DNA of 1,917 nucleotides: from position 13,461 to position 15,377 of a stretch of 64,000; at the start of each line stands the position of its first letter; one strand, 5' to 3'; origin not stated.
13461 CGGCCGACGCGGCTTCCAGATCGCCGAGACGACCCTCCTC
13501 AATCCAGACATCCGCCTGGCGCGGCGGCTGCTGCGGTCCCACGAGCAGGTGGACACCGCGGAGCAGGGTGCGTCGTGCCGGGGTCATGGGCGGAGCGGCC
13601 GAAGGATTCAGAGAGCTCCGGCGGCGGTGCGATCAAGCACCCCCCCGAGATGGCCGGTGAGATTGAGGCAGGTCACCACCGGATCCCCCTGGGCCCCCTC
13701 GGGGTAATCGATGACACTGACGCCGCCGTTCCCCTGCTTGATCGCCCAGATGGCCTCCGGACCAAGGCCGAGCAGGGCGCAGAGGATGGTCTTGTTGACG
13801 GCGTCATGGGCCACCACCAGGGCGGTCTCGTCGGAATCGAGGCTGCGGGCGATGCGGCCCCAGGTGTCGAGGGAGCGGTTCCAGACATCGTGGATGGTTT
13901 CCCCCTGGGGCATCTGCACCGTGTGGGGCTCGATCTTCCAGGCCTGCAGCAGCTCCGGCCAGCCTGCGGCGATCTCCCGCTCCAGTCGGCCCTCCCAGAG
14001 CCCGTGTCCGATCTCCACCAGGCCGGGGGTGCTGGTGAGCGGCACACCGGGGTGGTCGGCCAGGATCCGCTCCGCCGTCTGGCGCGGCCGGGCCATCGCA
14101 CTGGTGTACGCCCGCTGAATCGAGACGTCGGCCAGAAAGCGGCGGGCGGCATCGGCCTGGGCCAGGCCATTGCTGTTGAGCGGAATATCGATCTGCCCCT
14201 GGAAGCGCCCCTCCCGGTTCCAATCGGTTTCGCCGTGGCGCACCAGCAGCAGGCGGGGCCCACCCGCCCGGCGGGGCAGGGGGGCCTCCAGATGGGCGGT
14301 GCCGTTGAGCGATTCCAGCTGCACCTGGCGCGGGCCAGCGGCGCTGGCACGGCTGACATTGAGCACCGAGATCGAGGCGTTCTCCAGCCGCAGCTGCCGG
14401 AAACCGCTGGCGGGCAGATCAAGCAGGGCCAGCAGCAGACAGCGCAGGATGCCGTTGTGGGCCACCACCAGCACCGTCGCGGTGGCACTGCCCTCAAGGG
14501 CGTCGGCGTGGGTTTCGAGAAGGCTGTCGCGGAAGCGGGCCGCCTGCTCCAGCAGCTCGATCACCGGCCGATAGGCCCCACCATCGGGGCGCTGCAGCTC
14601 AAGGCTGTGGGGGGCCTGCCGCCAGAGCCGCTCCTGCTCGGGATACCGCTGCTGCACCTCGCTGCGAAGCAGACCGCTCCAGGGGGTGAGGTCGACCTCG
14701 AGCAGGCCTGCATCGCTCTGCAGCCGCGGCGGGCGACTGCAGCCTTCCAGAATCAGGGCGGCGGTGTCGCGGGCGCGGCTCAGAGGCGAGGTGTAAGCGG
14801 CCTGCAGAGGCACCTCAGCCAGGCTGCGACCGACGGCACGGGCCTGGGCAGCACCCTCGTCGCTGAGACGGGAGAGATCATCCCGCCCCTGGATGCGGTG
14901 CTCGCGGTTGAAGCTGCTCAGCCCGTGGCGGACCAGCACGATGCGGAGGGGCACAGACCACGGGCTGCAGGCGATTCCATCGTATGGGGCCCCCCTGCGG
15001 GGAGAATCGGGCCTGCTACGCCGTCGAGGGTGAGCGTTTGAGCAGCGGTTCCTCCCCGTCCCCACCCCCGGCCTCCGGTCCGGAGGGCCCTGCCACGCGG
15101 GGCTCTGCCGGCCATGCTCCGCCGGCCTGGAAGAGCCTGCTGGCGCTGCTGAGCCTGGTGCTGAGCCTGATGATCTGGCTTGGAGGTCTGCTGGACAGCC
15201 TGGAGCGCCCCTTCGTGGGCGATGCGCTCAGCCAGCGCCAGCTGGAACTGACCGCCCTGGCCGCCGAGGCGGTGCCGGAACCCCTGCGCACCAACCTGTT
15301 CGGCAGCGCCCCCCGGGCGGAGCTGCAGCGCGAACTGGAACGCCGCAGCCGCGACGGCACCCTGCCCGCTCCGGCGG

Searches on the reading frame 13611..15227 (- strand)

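Call 36: search_protein_families(library=ncbifam, proteins=[window:13611-15227:-], max_evalue=0.00001)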
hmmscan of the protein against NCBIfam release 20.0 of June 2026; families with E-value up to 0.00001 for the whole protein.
window:13611-15227:- (539 aa): 19 families
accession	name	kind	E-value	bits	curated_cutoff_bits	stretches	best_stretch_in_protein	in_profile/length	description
NF045917.1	PhserinePhPspA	equivalog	2e-67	226.9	350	2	325-529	3-202/211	phosphoserine phosphatase PspA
TIGR03162.1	ribazole_cobC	equivalog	1.8e-65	219.7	162.9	2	326-506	1-176/176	alpha-ribazole phosphatase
NF005567.0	PRK07238.1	equivalog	2.6e-56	191.6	326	2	320-527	174-377/378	bifunctional RNase H/acid phosphatase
NF011580.0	PRK15004.1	equivalog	2.4e-46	158.3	250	2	325-511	2-186/203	adenosylcobalamin/alpha-ribazole phosphatase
TIGR03848.1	MSMEG_4193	subfamily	8.5e-45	152.7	203.85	2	326-525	2-200/204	MSMEG_4193 family putative phosphomutase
NF002901.0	PRK03482.1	equivalog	2.4e-41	141.7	261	2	94-315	2-207/215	2,3-diphosphoglycerate-dependent phosphoglycerate mutase GpmB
NF009994.0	PRK13463.1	equivalog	2.5e-36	125.4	277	2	328-510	7-188/203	phosphoserine phosphatase 1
NF002339.0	PRK01295.1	equivalog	1.2e-33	116.4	316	2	96-281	5-182/206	2,3-bisphosphoglycerate-dependent phosphoglycerate mutase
NF038349.1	dPGM_arch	equivalog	5.8e-30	104.6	225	2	96-293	1-173/194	2,3-diphosphoglycerate-dependent phosphoglycerate mutase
NF010713.0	PRK14115.1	equivalog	1.2e-28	100.1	305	2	325-391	3-71/248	2,3-diphosphoglycerate-dependent phosphoglycerate mutase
TIGR01258.1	pgm_1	subfamily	1.4e-26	93.4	81.7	2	325-391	2-70/245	2,3-bisphosphoglycerate-dependent phosphoglycerate mutase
NF002217.0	PRK01112.1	equivalog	4.6e-25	88.3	320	2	325-390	3-68/228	2,3-bisphosphoglycerate-dependent phosphoglycerate mutase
NF009993.0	PRK13462.1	equivalog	6.9e-24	84.6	226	2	325-485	7-158/203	acid phosphatase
NF010718.0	PRK14120.1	equivalog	7.3e-23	81.1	366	2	325-419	6-104/249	phosphoglyceromutase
NF010714.0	PRK14116.1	equivalog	7.7e-18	64.8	401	2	325-420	3-102/229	2,3-diphosphoglycerate-dependent phosphoglycerate mutase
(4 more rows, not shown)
